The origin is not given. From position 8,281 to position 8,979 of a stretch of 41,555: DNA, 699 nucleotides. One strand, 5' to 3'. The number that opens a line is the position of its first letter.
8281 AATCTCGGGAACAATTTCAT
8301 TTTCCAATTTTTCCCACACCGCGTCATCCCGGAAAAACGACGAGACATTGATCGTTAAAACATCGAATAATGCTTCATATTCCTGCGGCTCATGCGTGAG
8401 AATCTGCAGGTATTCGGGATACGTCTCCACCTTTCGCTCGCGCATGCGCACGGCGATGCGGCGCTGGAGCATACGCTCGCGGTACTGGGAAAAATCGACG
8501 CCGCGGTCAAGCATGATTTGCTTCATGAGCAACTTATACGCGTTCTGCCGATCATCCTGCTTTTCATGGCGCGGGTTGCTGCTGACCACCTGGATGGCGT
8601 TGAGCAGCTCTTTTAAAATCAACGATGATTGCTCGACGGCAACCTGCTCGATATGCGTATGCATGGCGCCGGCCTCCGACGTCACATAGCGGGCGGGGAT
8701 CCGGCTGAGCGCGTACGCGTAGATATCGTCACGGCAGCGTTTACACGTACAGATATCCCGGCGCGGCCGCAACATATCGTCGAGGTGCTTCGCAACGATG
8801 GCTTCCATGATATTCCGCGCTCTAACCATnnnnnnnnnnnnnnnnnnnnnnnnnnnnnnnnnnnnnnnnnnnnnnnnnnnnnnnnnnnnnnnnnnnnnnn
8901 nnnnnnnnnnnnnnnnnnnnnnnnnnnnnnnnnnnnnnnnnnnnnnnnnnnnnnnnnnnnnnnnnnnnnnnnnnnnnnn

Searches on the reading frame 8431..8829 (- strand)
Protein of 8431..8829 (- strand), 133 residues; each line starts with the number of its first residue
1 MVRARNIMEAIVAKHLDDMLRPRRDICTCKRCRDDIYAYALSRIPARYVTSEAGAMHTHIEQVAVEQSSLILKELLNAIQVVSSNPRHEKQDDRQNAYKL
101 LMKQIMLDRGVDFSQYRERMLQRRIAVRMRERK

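Call 46: find_related_loci(query=A2, collection=genome_contigs, flank=10000)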
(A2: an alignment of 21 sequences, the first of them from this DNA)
Query A2 (133 aa) in genome_contigs; peptide patterns used: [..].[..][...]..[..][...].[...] (x = any residue, [..] = any of these).
66 stretches matched a pattern; 30 encode a relative of the query (tblastn E <= 1e-3); 30 distinct loci.
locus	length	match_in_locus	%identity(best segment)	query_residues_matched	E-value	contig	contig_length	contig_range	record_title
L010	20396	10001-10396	60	2-133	9e-52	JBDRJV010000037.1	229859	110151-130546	MAG: Candidatus Omnitrophota bacterium isolate MEGAHIT-group-1.676 k141_2468534, whole genome shotgun sequence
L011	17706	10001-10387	59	2-130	5e-49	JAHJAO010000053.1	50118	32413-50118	MAG: Candidatus Omnitrophota bacterium isolate Modern_marine.mb.214 Modern_marine.mb.214_k141_926794, whole genome shotg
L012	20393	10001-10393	60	2-132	6e-48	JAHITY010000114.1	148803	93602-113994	MAG: Candidatus Omnitrophota bacterium isolate MM_PC_MetaG.mb.228 MM_PC_MetaG.mb.228_k141_1650968, whole genome shotgun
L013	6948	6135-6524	55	3-130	3e-44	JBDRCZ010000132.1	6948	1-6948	MAG: Candidatus Omnitrophota bacterium isolate MEGAHIT-group-1.222 k141_4384929, whole genome shotgun sequence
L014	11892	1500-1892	53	2-132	3e-44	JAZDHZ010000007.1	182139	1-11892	MAG: Candidatus Omnitrophota bacterium isolate MEGAHIT-group-0.379 k141_1218063, whole genome shotgun sequence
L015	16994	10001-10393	55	1-132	3e-44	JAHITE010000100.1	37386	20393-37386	MAG: Candidatus Omnitrophota bacterium isolate MM_PC_MetaG.mb.2 MM_PC_MetaG.mb.2_k141_1516201, whole genome shotgun sequ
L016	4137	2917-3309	50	3-133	5e-43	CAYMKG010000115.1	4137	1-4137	MAG TPA_asm: uncultured Planctomycetales bacterium isolate binchicken_co184_351 genome assembly, contig: NODE_47275_leng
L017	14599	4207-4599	48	3-133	5e-42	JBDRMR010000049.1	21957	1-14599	MAG: Candidatus Omnitrophota bacterium isolate MEGAHIT-group-1.84 k141_2081519, whole genome shotgun sequence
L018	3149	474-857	49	3-130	3e-40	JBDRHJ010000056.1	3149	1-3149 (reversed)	MAG: Candidatus Omnitrophota bacterium isolate MEGAHIT-group-1.510 k141_1099153, whole genome shotgun sequence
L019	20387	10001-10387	47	5-133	6e-40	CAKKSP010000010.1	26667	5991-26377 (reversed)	Omnitrophica bacterium GWA2_41_15 isolate Hainich-Omni-XIII genome assembly, contig: Omni_Hai_XIII_Hain_H41_02um_R1_409_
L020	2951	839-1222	46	3-130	7e-39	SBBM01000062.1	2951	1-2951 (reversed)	MAG: Planctomycetales bacterium isolate Bin_37_1_1 Hy_contig3434, whole genome shotgun sequence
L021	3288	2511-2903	44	3-133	9e-37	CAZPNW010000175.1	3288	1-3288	MAG TPA_asm: uncultured Planctomycetales bacterium isolate binchicken_co216_53 genome assembly, contig: k141_602035, who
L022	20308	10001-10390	45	1-130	2e-36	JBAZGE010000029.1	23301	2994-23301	MAG: Candidatus Omnitrophota bacterium isolate SO_2017_LW3_37 NODE_5616_length_23301_cov_2.403858_LW162_2017, whole geno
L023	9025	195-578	43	3-130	4e-36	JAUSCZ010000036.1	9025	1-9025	MAG: Candidatus Omnitrophota bacterium isolate E14_concoct.bin.43 E14_k141_190068, whole genome shotgun sequence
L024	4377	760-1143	43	3-130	6e-36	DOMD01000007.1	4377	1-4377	MAG TPA_asm: Candidatus Omnitrophota bacterium isolate UBA12090 contig_29170, whole genome shotgun sequence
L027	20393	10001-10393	40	3-133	5e-31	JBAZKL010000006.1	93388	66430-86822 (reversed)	MAG: Candidatus Omnitrophota bacterium isolate SO_2017_LW4_142 scaffold_452_c2_LW137-91_2017, whole genome shotgun seque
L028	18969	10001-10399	38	1-133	5e-30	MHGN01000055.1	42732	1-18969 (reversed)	MAG: Omnitrophica WOR_2 bacterium RIFCSPHIGHO2_02_FULL_45_21 rifcsphigho2_02_scaffold_5387, whole genome shotgun sequenc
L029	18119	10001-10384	44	3-130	5e-37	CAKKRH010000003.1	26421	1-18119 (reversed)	Omnitrophica bacterium GWA2_41_15 isolate Hainich-H52-bin157-1 genome assembly, contig: H52-bin157_1_Hain_H52_02um_R3_11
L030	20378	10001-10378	35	3-129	2e-24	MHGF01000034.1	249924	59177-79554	MAG: Omnitrophica WOR_2 bacterium GWF2_43_52 gwf2_scaffold_449, whole genome shotgun sequence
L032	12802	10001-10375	33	6-130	2e-19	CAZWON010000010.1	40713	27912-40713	MAG TPA_asm: uncultured Planctomycetia bacterium isolate binchicken_co184_256 genome assembly, contig: NODE_1233_length_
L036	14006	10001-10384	32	6-133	1e-17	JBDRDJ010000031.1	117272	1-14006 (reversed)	MAG: Candidatus Omnitrophota bacterium isolate MEGAHIT-group-1.241 k141_819936, whole genome shotgun sequence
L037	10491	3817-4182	31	1-122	4e-15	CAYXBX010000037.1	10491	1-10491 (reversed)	MAG TPA_asm: uncultured Planctomycetia bacterium isolate binchicken_co184_695 genome assembly, contig: NODE_12573_length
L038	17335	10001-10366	30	1-122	5e-14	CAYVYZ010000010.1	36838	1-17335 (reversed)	MAG TPA_asm: uncultured Planctomycetia bacterium isolate binchicken_co19_503 genome assembly, contig: NODE_1471_length_3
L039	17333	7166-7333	45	82-133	8e-10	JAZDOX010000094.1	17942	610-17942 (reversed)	MAG: Candidatus Omnitrophota bacterium isolate MEGAHIT-group-0.801 k141_14438305, whole genome shotgun sequence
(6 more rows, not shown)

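Call 49: search_protein_families(library=pfam, proteins=[L023:1287-2291:+, L028:11182-12174:+, L029:11102-12097:+, L030:11457-12410:+, L037:5117-7975:+, L038:11302-14157:+, L027:7078-9879:+, L032:11860-12729:+, L019:7290-9230:-, L036:11836-13785:+], max_evalue=0.00001)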
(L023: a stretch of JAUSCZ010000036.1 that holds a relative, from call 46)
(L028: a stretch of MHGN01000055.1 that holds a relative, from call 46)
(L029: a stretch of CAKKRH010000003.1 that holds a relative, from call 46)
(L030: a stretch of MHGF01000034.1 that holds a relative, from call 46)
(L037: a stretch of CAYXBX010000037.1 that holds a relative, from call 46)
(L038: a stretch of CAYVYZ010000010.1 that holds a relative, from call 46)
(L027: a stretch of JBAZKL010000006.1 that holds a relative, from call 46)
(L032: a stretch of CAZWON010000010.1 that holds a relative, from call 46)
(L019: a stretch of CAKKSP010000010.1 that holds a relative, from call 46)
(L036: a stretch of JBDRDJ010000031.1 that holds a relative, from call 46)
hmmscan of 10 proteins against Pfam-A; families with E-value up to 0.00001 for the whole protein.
L023:1287-2291:+ (335 aa): 2 families
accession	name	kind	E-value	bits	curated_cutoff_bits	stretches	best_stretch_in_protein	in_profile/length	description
PF00072.30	Response_reg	-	4.7e-15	56.2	30.2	1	36-143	6-111/111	Response regulator receiver domain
PF00990.26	GGDEF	-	6.1e-13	49.3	23.8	1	157-241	5-89/161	Diguanylate cyclase, GGDEF domain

L028:11182-12174:+ (331 aa): 2 families
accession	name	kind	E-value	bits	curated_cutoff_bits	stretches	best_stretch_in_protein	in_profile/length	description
PF00072.30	Response_reg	-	2.4e-15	57.1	30.2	1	26-136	2-111/111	Response regulator receiver domain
PF00990.26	GGDEF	-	2.2e-14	54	23.8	1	160-259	19-113/161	Diguanylate cyclase, GGDEF domain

L029:11102-12097:+ (332 aa): 2 families
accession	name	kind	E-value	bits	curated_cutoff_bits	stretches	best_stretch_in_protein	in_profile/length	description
PF00072.30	Response_reg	-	2.7e-15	56.9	30.2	1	33-140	6-111/111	Response regulator receiver domain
PF00990.26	GGDEF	-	2.2e-11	44.2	23.8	1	154-242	5-92/161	Diguanylate cyclase, GGDEF domain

L030:11457-12410:+ (318 aa): 2 families
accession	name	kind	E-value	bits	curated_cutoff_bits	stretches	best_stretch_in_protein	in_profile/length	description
PF00072.30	Response_reg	-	2.2e-17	63.7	30.2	1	17-126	2-110/111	Response regulator receiver domain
PF00990.26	GGDEF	-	9.5e-15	55.2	23.8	1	141-225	5-89/161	Diguanylate cyclase, GGDEF domain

L037:5117-7975:+ (953 aa): 8 families
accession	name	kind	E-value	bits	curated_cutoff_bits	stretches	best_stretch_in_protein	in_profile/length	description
PF13426.13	PAS_9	-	8.9e-43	145.2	27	2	44-149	1-103/103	PAS domain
PF00989.32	PAS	-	2.7e-40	137.3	22.6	2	35-147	2-113/113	PAS fold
PF00990.26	GGDEF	-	2e-38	132.1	23.8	1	569-727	1-161/161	Diguanylate cyclase, GGDEF domain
PF13487.12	HD_5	-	2e-37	129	27.2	1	777-940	4-170/170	HD domain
PF08447.18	PAS_3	-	5e-36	123.3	25.6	3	330-411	3-85/89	PAS fold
PF08448.16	PAS_4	-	5e-32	110.8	23.1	2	40-151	1-109/110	PAS fold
PF13188.13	PAS_8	-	2.8e-30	103.6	21.8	2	35-91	2-56/65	PAS domain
PF01966.28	HD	-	3.9e-23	82.4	22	1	788-908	2-115/116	HD domain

L038:11302-14157:+ (952 aa): 8 families
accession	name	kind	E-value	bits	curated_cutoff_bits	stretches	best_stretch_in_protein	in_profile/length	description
PF00989.32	PAS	-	5.6e-48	162.1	22.6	3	35-146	2-113/113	PAS fold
PF13426.13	PAS_9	-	1.5e-46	157.3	27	4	44-148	1-103/103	PAS domain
PF13487.12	HD_5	-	7.1e-40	137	27.2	1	776-939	4-170/170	HD domain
PF00990.26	GGDEF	-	1.9e-38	132.2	23.8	1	568-726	1-161/161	Diguanylate cyclase, GGDEF domain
PF08447.18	PAS_3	-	9.8e-37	125.6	25.6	3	329-410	3-85/89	PAS fold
PF08448.16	PAS_4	-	4.6e-30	104.5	23.1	2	40-150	1-109/110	PAS fold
PF13188.13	PAS_8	-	1.6e-29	101.2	21.8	2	35-93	2-58/65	PAS domain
PF01966.28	HD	-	7.2e-24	84.8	22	1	787-907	2-115/116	HD domain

L027:7078-9879:+ (934 aa): 6 families
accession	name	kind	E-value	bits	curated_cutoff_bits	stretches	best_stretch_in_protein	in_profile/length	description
PF00990.26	GGDEF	-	2.1e-42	145.1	23.8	1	124-274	2-160/161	Diguanylate cyclase, GGDEF domain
PF13174.12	TPR_6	-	3.4e-11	43.5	26.3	0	568-597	2-31/33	Tetratricopeptide repeat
PF13428.12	TPR_14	-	1.9e-09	37.7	23.5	0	567-607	2-42/44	Tetratricopeptide repeat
PF14559.12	TPR_19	-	2.7e-09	37.7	25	0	539-598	1-57/68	Tetratricopeptide repeat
PF07719.23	TPR_2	-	1.2e-08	34.8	27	0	566-588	1-23/34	Tetratricopeptide repeat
PF12895.13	ANAPC3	-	9.8e-07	29.4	27.2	0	534-589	28-79/82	Anaphase-promoting complex, cyclosome, subunit 3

L032:11860-12729:+ (290 aa): 3 families
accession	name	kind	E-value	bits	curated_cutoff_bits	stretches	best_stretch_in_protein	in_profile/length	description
PF00990.26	GGDEF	-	1.3e-31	110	23.8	1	15-145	29-161/161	Diguanylate cyclase, GGDEF domain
PF01966.28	HD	-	5.1e-12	46.5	22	1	206-282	2-71/116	HD domain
PF13487.12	HD_5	-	8.7e-08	32.5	27.2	1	195-286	4-98/170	HD domain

L019:7290-9230:- (647 aa): 5 families
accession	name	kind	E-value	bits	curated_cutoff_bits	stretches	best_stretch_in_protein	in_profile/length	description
PF01584.24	CheW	-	9.9e-30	103.4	23.5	1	521-646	2-133/138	CheW-like domain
PF07194.16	P2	-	2.5e-25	88.8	23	1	164-242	2-80/81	P2 response regulator binding domain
PF02518.31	HATPase_c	-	7.4e-17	62.2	26.4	1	376-515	4-110/111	Histidine kinase-, DNA gyrase B-, and HSP90-like ATPase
PF01627.28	Hpt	-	8.7e-17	61.6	24.6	1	17-98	2-72/84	Hpt domain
PF02895.20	H-kinase_dim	-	5.8e-11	43.1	23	1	269-327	2-67/68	Signal transducing histidine kinase, homodimeric domain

L036:11836-13785:+ (650 aa): 5 families
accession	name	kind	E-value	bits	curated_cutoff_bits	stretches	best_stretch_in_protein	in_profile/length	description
PF01584.24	CheW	-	3.9e-26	91.8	23.5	1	516-640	2-131/138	CheW-like domain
PF02518.31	HATPase_c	-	4.3e-17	63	26.4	1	371-510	4-110/111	Histidine kinase-, DNA gyrase B-, and HSP90-like ATPase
PF07194.16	P2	-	5.9e-17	61.9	23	1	160-239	1-80/81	P2 response regulator binding domain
PF01627.28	Hpt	-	1.1e-15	58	24.6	1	8-92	4-73/84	Hpt domain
PF02895.20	H-kinase_dim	-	5.1e-06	27.3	23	0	265-322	3-67/68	Signal transducing histidine kinase, homodimeric domain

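Call 65: search_protein_families(library=pfam, proteins=[L030:13002-14336:-, L030:14370-14852:-, L030:14921-16666:-, L030:16986-17765:+, L030:18027-18812:+, L038:4920-7184:+, L038:7192-8271:+, L038:14223-15458:+, L038:15707-17014:+, L038:761-1189:+], max_evalue=0.0001)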
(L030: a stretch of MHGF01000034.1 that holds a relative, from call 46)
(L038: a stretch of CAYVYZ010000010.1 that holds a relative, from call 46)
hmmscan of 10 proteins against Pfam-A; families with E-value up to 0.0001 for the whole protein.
L030:13002-14336:- (444 aa): 2 families
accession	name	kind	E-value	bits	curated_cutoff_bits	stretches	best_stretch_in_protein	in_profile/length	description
PF07642.17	BBP2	-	4.3e-84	283.1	26.2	1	102-444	2-339/339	Putative beta-barrel porin-2, OmpL-like. bbp2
PF02530.20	Porin_2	-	2.3e-06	27.7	22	1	176-421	102-336/357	Porin subfamily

L030:14370-14852:- (160 aa): 1 family
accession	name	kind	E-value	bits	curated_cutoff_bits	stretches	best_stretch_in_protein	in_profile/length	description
PF01584.24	CheW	-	3.2e-38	130.9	23.5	1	13-150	2-137/138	CheW-like domain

L030:14921-16666:- (581 aa): 2 families
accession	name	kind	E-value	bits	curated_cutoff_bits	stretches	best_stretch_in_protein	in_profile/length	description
PF00015.26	MCPsignal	-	2.6e-41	141.8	34.6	1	351-533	3-171/172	Methyl-accepting chemotaxis protein (MCP) signalling domain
PF00672.30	HAMP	-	8.8e-14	52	25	1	220-273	1-53/53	HAMP domain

L030:16986-17765:+ (259 aa): 1 family
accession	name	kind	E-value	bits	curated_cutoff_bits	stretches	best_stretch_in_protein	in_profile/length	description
PF05140.19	ResB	-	5.4e-45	154.6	24.6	3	106-218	152-267/486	ResB-like family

L030:18027-18812:+ (261 aa): 1 family
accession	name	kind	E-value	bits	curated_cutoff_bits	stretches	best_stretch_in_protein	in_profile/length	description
PF01578.25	Cytochrom_C_asm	-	1.1e-50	172.7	29.9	1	63-258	2-212/212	Cytochrome C assembly protein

L038:4920-7184:+ (754 aa): 1 family
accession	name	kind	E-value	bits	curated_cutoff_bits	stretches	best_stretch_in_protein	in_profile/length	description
PF01564.23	Spermine_synth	-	2.1e-20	73.5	22.9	1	293-451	9-164/186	Spermine/spermidine synthase domain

L038:7192-8271:+ (359 aa): 2 families
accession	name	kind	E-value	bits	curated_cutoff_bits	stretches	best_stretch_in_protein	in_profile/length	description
PF04055.27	Radical_SAM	-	1.1e-28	101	29.5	1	103-253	5-162/166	Radical SAM superfamily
PF13353.11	Fer4_12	-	3.8e-06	27.7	22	1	98-203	8-116/137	4Fe-4S single cluster domain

L038:14223-15458:+ (411 aa): 7 families
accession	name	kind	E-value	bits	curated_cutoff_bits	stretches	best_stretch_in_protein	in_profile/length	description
PF24555.1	CC4_CEP85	-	6.4e-08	33.3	27.3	1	228-295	12-79/85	Centrosomal protein of 85 kDa-like, CC4 coiled-coil domain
PF11559.13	ADIP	-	1.2e-07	32.3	34.3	0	238-351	30-143/151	Afadin- and alpha -actinin-Binding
PF24319.2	DUF7491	-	2.5e-07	31.3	30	0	239-310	14-85/90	Coiled-coil region of unknown function (DUF7491)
PF06818.20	Fez1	-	1.8e-06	29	34.4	0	56-199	19-152/199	Fez1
PF08614.16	ATG16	-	2.3e-05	25.1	33.7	0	230-295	107-172/200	Autophagy protein 16 (ATG16)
PF19220.6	Rod_CreS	-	3.4e-05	23.5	100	0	141-289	13-161/359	Crescentin, rod domain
PF15742.10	DUF4686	-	7.5e-05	22.4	31.3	0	64-371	9-315/384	Domain of unknown function (DUF4686)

L038:15707-17014:+ (435 aa): 0 families

L038:761-1189:+ (142 aa): 2 families
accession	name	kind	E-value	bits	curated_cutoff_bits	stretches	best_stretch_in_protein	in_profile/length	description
PF16537.11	T2SSB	-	1.1e-07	31.8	28.4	1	77-128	4-58/60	Type II secretion system protein B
PF23862.1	CdsD_C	-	3.5e-07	30.6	27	1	91-120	18-47/56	CdsD C-terminal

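Call 66: search_protein_representatives(alignment_id=A2)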
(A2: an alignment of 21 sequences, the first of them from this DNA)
Query: 21 sequences, 133 profile positions. Proteins with E-value up to 0.001 (for the whole library): 1936; up to 1e-10: 354; up to 1e-30: 14. The best 150 are listed.
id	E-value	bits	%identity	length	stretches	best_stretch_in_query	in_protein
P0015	1.6e-56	205.9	-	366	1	2-133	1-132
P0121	5.1e-53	194.6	-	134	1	2-132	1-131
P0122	8.4e-50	184.2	-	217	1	3-133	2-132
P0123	7.1e-49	181.2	-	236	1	3-133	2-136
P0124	2.0e-42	160.3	-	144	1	3-114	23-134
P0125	9.0e-41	155.0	-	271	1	3-133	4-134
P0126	9.5e-40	151.7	-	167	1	2-105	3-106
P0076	1.4e-37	144.7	-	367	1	3-132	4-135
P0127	1.9e-33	131.3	-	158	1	3-131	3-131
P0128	1.4e-32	128.5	-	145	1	3-120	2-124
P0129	2.0e-31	124.8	-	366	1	4-131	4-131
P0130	2.3e-31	124.5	-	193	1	5-133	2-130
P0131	3.1e-31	124.1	-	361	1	3-133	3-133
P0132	5.6e-31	123.3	-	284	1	4-132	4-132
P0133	5.5e-29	116.8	-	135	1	3-126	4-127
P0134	3.7e-28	114.2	-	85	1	4-88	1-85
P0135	2.9e-26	108.0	-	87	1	2-88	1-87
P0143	5.9e-22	94.1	-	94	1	3-93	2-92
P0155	3.5e-17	78.6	-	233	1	3-91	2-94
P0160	5.9e-17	77.9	-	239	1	4-91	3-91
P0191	1.9e-15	73.0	-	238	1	3-95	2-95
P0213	1.5e-14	70.1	-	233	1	3-96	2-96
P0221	2.3e-14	69.5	-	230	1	2-92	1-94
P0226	4.2e-14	68.7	-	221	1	3-88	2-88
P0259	2.5e-13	66.2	-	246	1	3-92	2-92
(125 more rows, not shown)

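Call 71: list_cluster_members(proteins=[P0155, P0160, P0259, P0191, P0213, P0221, P0226, P0134, P0135, P0143])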
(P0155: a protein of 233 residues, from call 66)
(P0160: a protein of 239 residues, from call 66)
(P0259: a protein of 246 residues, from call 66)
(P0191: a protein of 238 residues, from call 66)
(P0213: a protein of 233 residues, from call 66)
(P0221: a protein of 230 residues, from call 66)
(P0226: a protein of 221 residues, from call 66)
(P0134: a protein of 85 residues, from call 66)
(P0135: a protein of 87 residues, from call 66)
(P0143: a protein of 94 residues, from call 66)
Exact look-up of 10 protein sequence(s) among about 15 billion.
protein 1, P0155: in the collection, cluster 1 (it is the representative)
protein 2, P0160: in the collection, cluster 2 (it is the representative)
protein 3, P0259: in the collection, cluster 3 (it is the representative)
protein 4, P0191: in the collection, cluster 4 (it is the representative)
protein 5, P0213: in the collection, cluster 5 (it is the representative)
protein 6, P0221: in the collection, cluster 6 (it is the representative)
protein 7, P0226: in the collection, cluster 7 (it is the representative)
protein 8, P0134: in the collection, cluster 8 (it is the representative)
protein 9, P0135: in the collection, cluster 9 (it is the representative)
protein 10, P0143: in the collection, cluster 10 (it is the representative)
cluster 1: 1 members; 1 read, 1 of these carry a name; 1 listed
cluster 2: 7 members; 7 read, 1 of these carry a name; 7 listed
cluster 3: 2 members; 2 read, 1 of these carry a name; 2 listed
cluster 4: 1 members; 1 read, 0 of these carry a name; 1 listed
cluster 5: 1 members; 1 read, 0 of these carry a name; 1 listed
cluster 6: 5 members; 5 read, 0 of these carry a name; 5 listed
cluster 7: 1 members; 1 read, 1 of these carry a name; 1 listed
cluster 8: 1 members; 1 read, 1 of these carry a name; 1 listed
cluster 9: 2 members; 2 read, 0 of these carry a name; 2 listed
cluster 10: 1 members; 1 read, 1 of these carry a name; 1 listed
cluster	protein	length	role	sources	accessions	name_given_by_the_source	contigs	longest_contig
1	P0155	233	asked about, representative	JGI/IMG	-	competence protein ComFB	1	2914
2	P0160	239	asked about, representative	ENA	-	-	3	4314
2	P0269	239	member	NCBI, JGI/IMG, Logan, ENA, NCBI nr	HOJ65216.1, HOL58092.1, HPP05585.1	MAG TPA: late competence development ComFB family protein [Spirochaetota bacterium] | late competence development ComFB family protein [Spirochaetota bacterium]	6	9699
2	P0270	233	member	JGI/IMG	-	-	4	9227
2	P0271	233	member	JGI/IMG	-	-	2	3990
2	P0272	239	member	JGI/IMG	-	-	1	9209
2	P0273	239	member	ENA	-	-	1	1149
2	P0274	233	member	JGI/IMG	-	-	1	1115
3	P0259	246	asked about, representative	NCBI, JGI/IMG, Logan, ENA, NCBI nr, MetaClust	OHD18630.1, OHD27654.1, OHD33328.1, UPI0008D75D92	MAG: hypothetical protein A2086_17000 [Spirochaetes bacterium GWD1_27_9] | MAG: hypothetical protein A2Z98_15325 [Spirochaetes bacterium GWB1_27_13] | status=active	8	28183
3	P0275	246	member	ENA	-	-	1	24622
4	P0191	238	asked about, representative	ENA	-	-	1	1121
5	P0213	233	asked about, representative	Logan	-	-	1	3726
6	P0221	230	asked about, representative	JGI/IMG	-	-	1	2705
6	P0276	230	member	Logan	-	-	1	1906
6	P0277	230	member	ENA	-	-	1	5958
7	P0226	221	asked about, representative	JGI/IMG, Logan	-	competence protein ComFB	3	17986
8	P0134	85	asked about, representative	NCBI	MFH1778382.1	MAG: late competence development ComFB family protein [Candidatus Omnitrophota bacterium]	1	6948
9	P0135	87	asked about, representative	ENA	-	-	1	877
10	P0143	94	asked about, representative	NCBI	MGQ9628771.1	MAG: late competence development ComFB family protein [bacterium]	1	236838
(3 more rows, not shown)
